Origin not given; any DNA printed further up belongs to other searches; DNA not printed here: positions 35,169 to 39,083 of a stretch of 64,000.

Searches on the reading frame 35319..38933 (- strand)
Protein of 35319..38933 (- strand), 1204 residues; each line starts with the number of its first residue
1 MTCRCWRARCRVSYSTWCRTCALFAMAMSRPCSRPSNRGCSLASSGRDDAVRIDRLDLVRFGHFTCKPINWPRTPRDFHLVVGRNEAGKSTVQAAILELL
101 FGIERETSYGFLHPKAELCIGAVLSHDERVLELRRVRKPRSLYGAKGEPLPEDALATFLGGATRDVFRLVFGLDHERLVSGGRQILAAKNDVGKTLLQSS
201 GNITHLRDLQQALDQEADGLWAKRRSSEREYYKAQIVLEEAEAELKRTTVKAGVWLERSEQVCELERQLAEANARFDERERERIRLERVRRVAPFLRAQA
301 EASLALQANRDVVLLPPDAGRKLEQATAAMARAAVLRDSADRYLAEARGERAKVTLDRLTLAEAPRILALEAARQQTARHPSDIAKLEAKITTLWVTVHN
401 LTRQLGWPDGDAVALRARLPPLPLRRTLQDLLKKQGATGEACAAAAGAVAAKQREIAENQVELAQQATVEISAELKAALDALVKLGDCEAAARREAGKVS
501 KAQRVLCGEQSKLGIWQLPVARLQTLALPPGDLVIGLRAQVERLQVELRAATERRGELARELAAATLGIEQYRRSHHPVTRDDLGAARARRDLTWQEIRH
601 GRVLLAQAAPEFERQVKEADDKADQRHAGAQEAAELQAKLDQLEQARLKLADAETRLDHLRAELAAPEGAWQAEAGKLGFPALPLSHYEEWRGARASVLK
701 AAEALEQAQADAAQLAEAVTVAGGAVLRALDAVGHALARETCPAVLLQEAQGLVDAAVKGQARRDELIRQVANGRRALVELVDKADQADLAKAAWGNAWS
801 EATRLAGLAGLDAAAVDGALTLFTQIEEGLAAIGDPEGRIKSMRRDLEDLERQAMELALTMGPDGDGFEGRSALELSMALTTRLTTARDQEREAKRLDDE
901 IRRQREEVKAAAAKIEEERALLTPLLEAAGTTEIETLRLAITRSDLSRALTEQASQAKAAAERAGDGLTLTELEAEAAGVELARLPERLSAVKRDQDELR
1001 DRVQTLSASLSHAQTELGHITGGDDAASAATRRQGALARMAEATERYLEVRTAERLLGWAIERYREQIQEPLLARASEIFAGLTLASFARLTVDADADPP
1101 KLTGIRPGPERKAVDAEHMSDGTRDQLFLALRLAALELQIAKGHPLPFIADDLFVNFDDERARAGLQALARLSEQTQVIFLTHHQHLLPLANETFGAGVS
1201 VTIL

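Call 33: search_protein_families(library=pfam, proteins=[window:35319-38933:-], max_evalue=0.001)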
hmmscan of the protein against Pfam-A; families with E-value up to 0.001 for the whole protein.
window:35319-38933:- (1204 aa): 3 families
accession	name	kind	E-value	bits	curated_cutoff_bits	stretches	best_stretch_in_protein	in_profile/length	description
PF13514.12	AAA_27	-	1e-62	211.8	22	1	52-255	2-206/206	AAA domain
PF02463.25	SMC_N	-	9.4e-09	35.4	40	1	911-1196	135-210/220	RecF/RecN/SMC N terminal domain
PF13476.12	AAA_23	-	0.0002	22.5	27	0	80-289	23-176/201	AAA domain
